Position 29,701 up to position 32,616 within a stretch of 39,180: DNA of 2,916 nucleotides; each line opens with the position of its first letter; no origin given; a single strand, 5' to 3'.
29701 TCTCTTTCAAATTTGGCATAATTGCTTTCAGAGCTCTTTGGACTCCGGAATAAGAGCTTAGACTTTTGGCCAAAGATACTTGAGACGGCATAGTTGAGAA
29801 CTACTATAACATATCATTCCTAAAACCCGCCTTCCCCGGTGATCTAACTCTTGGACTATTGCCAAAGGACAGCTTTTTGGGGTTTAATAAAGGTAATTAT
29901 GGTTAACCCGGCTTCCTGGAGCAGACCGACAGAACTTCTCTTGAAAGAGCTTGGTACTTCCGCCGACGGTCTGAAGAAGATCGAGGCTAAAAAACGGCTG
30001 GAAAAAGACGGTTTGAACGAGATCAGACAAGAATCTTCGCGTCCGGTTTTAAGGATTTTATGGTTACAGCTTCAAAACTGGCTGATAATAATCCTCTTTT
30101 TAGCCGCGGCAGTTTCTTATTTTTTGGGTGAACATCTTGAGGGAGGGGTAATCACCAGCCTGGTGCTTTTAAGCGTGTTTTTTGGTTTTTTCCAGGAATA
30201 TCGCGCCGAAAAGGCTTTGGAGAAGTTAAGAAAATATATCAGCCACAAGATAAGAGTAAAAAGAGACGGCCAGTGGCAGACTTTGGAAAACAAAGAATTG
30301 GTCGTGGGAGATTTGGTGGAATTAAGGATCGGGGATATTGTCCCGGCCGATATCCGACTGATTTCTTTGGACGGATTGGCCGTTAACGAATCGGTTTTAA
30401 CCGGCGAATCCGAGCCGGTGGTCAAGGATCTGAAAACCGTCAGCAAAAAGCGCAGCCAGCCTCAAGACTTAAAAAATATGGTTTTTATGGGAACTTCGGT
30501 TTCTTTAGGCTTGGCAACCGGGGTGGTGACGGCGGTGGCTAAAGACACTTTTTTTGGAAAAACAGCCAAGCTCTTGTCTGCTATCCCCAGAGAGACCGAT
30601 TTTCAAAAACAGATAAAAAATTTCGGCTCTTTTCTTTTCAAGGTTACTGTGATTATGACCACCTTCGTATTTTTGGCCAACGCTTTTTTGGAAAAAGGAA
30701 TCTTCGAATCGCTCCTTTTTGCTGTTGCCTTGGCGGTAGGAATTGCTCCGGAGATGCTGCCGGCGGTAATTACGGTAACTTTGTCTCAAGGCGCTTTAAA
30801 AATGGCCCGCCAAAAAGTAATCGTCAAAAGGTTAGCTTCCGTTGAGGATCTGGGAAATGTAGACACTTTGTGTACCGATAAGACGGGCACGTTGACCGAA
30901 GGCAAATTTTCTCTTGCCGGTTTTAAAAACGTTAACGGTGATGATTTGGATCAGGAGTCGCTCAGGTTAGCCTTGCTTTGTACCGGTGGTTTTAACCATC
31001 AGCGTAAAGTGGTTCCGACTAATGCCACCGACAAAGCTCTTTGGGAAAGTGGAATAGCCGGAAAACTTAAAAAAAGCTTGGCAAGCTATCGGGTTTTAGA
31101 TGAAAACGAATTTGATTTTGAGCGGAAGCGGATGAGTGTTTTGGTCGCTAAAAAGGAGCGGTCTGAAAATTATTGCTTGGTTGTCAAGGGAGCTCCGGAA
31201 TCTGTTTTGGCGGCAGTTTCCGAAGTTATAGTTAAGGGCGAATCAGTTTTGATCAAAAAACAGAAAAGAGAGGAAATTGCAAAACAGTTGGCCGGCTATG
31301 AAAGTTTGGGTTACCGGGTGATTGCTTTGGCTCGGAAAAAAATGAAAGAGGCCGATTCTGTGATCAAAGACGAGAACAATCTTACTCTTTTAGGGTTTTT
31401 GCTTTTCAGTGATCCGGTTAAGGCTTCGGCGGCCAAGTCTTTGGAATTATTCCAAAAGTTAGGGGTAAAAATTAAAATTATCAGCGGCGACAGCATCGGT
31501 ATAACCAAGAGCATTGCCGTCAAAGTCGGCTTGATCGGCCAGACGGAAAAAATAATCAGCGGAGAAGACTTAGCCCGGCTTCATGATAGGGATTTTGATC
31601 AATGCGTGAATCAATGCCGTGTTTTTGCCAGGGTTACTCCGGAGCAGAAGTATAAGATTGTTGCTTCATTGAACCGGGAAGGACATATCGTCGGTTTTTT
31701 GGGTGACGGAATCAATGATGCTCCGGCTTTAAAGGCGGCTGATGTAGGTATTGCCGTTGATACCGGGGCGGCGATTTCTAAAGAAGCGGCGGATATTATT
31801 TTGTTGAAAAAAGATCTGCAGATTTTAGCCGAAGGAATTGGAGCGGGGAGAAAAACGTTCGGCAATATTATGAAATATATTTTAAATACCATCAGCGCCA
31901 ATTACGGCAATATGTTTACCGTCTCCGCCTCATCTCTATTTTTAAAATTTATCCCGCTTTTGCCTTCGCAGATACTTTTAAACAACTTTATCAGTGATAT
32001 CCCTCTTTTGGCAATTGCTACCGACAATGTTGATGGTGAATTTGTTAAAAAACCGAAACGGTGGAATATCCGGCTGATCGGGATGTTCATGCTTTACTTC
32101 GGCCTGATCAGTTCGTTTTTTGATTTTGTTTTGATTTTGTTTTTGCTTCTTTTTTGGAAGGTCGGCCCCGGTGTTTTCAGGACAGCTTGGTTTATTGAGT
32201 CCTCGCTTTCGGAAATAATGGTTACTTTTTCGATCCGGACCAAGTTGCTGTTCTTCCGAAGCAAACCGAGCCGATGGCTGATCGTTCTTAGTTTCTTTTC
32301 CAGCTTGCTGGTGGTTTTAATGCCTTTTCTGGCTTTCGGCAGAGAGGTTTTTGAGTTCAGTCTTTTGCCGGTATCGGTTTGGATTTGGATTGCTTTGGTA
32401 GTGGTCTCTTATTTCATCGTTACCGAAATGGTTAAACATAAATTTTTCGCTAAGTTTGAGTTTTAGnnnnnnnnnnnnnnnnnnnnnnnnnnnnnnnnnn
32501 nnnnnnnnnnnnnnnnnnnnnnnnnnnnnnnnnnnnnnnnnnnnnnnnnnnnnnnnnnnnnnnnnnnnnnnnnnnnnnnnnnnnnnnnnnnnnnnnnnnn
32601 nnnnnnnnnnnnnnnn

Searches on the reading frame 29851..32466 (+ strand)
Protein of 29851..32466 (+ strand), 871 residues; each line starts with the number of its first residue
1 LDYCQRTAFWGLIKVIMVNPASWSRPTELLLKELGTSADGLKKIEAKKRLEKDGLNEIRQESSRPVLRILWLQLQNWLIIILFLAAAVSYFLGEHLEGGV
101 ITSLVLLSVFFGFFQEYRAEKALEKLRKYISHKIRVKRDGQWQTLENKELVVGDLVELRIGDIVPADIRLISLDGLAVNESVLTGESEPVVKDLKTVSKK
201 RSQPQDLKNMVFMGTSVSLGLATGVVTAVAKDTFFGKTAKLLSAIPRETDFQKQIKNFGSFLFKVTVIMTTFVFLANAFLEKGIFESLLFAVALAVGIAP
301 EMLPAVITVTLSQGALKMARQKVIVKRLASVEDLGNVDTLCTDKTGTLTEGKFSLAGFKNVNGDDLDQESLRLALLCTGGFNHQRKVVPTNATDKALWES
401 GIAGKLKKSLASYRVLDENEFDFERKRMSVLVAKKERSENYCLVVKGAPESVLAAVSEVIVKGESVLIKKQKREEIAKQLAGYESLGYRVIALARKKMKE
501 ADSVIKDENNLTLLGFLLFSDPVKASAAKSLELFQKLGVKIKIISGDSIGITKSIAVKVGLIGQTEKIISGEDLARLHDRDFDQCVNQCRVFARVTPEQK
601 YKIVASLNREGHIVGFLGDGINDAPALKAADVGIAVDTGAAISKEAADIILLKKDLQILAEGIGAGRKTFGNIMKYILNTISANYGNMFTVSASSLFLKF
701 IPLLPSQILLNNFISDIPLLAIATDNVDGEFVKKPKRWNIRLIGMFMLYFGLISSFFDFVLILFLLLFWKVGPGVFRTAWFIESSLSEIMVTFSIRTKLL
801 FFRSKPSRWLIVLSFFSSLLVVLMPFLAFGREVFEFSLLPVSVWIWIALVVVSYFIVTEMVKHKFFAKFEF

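Call 67: search_protein_families(library=pfam, proteins=[window:29851-32466:+], max_evalue=0.00001)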
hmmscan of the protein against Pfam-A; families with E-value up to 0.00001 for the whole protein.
window:29851-32466:+ (871 aa): 5 families
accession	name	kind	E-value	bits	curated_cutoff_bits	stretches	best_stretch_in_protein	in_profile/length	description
PF00122.25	E1-E2_ATPase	-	2e-48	164.8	28.1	1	130-321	3-181/181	E1-E2 ATPase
PF00689.26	Cation_ATPase_C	-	4.4e-22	79.1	27.3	1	701-862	2-173/175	Cation transporting ATPase, C-terminus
PF00690.31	Cation_ATPase_N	-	1.7e-16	60.1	20.4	1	23-89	2-69/69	Cation transporter/ATPase, N-terminus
PF00702.32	Hydrolase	-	3.1e-14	54.3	26.4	1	337-631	1-191/191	haloacid dehalogenase-like hydrolase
PF13246.12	Cation_ATPase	-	2.2e-09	37.6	21.7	1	391-457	22-89/91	Cation transport ATPase (P-type)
